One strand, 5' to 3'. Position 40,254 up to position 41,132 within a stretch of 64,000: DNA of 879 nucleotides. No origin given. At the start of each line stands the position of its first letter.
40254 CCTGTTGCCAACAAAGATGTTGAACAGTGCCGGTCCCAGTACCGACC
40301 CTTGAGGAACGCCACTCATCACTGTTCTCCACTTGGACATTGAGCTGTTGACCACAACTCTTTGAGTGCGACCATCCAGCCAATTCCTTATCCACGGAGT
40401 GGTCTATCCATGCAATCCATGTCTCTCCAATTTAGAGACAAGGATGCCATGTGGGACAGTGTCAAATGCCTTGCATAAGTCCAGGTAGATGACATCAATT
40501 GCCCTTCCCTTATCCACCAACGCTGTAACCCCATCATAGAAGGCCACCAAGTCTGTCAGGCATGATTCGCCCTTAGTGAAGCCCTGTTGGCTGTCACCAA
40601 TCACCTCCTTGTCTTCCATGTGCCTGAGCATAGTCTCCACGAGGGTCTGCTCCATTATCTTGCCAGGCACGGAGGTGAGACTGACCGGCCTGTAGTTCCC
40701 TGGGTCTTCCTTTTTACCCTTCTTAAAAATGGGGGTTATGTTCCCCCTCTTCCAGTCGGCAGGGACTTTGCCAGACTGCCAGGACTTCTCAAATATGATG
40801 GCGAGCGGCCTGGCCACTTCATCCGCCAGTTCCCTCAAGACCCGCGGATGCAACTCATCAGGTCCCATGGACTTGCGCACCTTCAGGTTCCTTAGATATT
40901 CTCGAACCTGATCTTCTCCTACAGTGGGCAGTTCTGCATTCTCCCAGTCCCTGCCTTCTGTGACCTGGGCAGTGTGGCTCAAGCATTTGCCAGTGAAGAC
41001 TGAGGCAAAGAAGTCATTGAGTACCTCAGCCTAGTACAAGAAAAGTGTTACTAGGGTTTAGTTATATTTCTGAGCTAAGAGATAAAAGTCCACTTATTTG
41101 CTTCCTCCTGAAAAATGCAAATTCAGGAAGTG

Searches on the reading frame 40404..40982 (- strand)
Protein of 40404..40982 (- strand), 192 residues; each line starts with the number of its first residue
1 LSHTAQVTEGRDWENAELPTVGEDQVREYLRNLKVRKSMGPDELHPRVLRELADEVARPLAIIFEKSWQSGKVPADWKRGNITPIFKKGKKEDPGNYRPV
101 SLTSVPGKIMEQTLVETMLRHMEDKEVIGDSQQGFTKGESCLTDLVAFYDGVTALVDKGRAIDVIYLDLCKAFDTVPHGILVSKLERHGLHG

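Call 49: search_protein_families(library=pfam, proteins=[window:40404-40982:-], max_evalue=0.01)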
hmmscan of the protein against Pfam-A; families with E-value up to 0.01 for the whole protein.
window:40404-40982:- (192 aa): 1 family
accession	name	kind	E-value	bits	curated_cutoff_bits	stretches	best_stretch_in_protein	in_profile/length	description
PF00078.32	RVT_1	-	2.5e-12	47.4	29.6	1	90-190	2-96/205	Reverse transcriptase (RNA-dependent DNA polymerase)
